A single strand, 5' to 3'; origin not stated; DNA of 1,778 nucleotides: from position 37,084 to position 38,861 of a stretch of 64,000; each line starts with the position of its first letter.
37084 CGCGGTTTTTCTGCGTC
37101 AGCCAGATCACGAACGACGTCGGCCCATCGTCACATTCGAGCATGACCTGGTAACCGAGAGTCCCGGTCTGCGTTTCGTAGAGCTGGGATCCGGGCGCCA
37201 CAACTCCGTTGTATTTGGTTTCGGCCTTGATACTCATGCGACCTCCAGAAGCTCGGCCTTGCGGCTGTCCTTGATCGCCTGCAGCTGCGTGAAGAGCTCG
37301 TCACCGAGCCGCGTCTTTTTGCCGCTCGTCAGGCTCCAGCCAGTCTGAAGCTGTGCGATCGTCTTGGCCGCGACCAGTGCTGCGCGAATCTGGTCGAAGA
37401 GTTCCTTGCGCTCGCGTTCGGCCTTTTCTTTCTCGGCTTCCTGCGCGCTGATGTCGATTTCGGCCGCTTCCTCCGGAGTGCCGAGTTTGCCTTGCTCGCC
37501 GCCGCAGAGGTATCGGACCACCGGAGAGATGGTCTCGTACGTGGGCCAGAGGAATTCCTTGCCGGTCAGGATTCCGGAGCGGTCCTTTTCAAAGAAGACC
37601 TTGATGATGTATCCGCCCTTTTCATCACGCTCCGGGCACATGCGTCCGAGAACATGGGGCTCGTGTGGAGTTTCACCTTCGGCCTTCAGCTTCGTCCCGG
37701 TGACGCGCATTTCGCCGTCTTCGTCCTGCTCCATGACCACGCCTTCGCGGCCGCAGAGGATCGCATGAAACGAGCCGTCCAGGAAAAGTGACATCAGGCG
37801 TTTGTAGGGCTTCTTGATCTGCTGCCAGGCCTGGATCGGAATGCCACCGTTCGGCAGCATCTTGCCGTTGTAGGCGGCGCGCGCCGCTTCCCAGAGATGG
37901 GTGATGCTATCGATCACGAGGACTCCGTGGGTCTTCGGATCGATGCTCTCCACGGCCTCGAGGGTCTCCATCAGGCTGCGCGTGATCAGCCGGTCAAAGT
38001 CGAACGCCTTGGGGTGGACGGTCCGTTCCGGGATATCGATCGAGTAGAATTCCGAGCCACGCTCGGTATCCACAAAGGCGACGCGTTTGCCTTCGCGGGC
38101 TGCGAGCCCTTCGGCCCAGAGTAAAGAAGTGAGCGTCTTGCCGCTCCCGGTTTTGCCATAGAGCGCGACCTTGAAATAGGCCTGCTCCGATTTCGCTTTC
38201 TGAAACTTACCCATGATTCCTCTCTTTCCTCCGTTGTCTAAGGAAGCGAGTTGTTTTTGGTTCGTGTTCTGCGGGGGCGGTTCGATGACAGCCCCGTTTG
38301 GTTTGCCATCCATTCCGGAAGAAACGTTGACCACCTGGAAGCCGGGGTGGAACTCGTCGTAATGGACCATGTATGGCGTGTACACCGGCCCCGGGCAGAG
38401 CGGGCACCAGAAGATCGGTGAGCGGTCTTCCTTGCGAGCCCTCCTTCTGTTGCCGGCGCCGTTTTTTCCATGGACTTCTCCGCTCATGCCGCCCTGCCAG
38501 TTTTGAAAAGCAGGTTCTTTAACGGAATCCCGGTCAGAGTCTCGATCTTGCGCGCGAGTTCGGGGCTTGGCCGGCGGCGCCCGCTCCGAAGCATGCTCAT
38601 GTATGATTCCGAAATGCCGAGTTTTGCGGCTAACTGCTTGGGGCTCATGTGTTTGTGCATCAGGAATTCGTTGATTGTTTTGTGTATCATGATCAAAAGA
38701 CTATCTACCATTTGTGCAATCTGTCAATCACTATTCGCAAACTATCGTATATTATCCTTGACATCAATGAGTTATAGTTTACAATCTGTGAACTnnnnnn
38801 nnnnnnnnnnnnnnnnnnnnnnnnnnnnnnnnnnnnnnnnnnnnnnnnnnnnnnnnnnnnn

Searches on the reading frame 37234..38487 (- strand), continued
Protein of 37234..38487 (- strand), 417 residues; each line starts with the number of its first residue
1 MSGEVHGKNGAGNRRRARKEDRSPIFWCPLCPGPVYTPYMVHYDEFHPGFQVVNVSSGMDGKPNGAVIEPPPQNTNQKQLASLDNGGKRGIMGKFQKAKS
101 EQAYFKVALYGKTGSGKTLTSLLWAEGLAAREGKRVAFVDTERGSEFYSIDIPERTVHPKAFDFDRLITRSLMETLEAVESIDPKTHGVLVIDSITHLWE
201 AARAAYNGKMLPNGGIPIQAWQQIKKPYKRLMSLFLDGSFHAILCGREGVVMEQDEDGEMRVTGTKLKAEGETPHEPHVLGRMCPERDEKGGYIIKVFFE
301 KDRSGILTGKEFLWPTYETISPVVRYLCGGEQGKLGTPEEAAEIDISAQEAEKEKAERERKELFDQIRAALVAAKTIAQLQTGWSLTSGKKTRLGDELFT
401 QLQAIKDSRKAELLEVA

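Call 95: search_dna_similar(query=window:37234-38487:-, collection=phages, mode=protein, max_rows=8)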
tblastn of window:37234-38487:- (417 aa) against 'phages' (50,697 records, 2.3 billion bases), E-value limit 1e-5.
Records with a match: 218; places in all: 218; records where one place covers at least 80% of the query: 0.
Best place of each record, by identity: <60% 218.
By first word of the organism name: Mycobacterium 87; Salmonella 25; Escherichia 19; Acinetobacter 19; Klebsiella 18; Xanthomonas 10; Vibrio 9; Gordonia 7; Pseudomonas 4; Myxococcus 3; and 10 more.
By host as written in the record: Mycobacterium smegmatis mc2 155 55; Escherichia coli 13; Klebsiella pneumoniae 9; Xanthomonas campestris pv. campestris GBBC 1419 8; Mycobacterium smegmatis mc2155 6; Mycobacterium smegmatis mc#155 6; - 6; Salmonella enterica subsp. enterica serovar Typhimurium 6; and 66 more.
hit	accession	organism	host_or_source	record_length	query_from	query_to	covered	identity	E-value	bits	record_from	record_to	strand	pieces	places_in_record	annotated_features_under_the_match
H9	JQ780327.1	Cronobacter phage phiES15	UV-induced Cronobacter sakazakii ES15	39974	91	344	61%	30.8%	8e-25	113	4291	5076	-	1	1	hypothetical protein | putative host-nuclease inhibitor protein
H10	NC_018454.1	Cronobacter phage phiES15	UV-induced Cronobacter sakazakii ES15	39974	91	344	61%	30.8%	8e-25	113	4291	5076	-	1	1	AAA family ATPase | gam-like host nuclease inhibitor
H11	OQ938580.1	Arthrobacter phage Ottawa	Arthrobacter globiformis B-2979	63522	64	336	65%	24.2%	1e-6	57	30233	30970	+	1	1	54: AAA-ATPase | 53: host nuclease inhibitor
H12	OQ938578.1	Arthrobacter phage Kharcho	Arthrobacter globiformis B-2979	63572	64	336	65%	24.2%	1e-6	57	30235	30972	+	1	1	54: AAA-ATPase | 53: host nuclease inhibitor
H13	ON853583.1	Serratia phage MQ-4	Serratia liquefaciens EOA81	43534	72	278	50%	29.9%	4e-13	77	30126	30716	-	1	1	putative replicative DNA helicase | exodeoxyribonuclease VIII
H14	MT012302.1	Salmonella phage PT1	Salmonella enterica serovar Cerro 87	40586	94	278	44%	33.0%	4e-14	81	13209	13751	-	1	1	recombinational DNA repair protein | hypothetical protein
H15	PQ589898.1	Escherichia phage Alux-21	Escherichia coli Eco-21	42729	94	278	44%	33.0%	4e-14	81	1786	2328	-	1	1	replicative DNA helicase | hypothetical protein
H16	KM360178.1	Escherichia phage vB_EcoM-ep3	Escherichia coli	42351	94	278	44%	33.0%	5e-14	80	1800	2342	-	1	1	replicative DNA helicase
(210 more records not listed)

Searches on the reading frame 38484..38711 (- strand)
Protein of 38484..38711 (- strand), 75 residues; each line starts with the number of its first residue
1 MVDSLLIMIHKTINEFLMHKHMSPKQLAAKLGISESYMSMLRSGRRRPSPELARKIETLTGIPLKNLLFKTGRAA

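Call 5: search_protein_families(library=pfam, proteins=[window:38484-38711:-], max_evalue=0.01)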
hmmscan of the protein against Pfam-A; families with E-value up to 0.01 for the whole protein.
window:38484-38711:- (75 aa): 7 families
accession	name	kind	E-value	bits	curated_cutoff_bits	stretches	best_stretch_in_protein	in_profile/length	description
PF01381.28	HTH_3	-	3.5e-10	40.2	23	1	16-64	4-52/55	Helix-turn-helix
PF13560.12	HTH_31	-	3.2e-05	24.6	27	1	22-62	15-56/64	Helix-turn-helix domain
PF07022.19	Phage_CI_repr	-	3.8e-05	24.4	22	1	25-73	16-63/65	Bacteriophage CI repressor helix-turn-helix domain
PF13443.12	HTH_26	-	0.00015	22.3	22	1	13-49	2-39/63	Cro/C1-type HTH DNA-binding domain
PF12844.13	HTH_19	-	0.0015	18.8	30.2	1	13-69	4-60/64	Helix-turn-helix domain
PF15943.11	YdaS_toxin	-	0.0043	17.3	30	1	25-61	12-48/65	Bacterial toxin YdaS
PF13744.12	HTH_37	-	0.0069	16.6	27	1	10-45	20-55/80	Helix-turn-helix domain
